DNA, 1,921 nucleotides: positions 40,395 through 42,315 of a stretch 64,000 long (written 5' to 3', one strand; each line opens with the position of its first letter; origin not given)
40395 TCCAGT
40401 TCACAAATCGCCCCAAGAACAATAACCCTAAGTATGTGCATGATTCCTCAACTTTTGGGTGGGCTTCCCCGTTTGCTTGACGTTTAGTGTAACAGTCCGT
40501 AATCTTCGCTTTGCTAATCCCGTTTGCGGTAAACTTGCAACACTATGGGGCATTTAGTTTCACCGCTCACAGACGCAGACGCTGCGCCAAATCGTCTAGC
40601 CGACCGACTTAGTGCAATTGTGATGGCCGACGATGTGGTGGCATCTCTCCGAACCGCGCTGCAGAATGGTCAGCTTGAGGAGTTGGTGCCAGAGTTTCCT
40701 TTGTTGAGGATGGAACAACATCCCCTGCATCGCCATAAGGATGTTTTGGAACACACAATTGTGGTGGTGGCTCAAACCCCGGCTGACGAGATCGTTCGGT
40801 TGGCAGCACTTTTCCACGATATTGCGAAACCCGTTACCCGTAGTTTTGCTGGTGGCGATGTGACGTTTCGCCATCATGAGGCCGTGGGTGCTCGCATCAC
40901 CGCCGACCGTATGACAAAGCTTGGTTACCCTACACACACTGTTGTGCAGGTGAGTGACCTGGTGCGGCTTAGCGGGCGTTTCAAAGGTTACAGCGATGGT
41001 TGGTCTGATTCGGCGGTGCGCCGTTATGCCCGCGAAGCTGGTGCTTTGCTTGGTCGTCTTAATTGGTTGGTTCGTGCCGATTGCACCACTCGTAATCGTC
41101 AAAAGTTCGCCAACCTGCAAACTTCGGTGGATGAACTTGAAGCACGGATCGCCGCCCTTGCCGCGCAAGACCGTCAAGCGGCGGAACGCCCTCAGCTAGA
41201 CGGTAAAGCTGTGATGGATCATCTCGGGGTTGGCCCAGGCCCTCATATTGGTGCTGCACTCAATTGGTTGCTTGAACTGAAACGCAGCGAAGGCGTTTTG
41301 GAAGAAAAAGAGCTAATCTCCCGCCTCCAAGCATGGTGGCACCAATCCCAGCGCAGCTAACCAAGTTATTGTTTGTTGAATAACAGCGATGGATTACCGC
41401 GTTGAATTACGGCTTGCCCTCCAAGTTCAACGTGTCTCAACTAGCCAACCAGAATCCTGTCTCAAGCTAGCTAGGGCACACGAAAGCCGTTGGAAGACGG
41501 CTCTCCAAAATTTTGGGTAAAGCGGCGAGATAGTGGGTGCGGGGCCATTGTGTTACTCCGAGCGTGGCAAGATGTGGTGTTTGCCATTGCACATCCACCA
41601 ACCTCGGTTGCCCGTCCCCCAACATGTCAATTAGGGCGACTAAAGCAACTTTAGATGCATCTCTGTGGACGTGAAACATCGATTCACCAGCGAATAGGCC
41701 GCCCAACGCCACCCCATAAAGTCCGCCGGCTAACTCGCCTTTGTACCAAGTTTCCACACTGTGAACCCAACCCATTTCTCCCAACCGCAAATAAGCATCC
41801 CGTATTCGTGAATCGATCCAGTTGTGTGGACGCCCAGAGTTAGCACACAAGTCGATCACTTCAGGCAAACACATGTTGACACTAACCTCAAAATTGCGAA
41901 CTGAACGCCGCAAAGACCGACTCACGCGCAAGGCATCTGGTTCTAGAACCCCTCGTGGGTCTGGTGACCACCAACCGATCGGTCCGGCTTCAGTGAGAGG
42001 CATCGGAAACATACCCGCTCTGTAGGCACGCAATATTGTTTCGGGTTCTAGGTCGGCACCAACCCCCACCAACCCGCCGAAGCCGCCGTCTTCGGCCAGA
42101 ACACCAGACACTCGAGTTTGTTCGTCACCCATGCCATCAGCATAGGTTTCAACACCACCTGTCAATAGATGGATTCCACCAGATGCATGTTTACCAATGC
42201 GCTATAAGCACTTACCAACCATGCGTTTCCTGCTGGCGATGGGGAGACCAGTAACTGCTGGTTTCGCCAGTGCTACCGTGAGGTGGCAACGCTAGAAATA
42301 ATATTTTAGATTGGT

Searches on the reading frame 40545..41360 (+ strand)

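Call 24: search_protein_families(library=pfam, proteins=[window:40545-41360:+])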
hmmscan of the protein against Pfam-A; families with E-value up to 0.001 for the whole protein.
window:40545-41360:+ (271 aa): 1 family
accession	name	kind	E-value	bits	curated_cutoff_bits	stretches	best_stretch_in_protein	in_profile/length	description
PF01966.28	HD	-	1e-06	29.4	22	1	81-143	24-85/116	HD domain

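Call 25: search_protein_families(library=ncbifam, proteins=[window:40545-41360:+])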
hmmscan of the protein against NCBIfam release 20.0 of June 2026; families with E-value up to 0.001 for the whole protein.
window:40545-41360:+ (271 aa): 3 families
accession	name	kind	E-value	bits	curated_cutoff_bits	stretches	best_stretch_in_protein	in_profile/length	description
TIGR02692.1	tRNA_CCA_actino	equivalog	1.8e-76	257.7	438.8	1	16-266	208-466/466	CCA tRNA nucleotidyltransferase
TIGR00277.1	HDIG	domain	7.7e-09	35.3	27.6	1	79-123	24-69/84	HDIG domain-containing metalloprotein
NF001265.0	PRK00227.1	equivalog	5.4e-05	21.6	799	1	42-140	355-451/693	[protein-PII] uridylyltransferase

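Call 45: search_protein_families(library=padloc, proteins=[window:40545-41360:+], max_evalue=0.00001)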
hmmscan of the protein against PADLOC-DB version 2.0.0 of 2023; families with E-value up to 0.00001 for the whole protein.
window:40545-41360:+ (271 aa): 0 families

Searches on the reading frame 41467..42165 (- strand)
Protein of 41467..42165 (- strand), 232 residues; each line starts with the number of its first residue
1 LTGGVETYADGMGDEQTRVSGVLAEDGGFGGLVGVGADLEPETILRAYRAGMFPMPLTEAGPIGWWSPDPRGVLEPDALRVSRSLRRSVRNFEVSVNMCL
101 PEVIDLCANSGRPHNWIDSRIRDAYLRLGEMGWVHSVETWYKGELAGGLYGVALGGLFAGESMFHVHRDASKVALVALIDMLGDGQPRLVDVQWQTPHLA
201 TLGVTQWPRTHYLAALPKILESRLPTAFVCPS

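Call 24: search_protein_families(library=pfam, proteins=[window:41467-42165:-])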
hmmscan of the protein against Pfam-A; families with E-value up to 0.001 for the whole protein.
window:41467-42165:- (232 aa): 1 family
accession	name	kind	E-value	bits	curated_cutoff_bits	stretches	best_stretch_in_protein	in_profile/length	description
PF03588.20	Leu_Phe_trans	-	4.9e-59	199.1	22.7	1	41-207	1-170/171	Leucyl/phenylalanyl-tRNA protein transferase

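Call 25: search_protein_families(library=ncbifam, proteins=[window:41467-42165:-])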
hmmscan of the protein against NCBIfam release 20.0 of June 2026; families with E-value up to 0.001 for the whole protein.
window:41467-42165:- (232 aa): 1 family
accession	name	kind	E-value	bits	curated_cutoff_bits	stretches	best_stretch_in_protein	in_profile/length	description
TIGR00667.1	aat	equivalog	3.3e-52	176.8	143.55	1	38-223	1-186/193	leucyl/phenylalanyl-tRNA--protein transferase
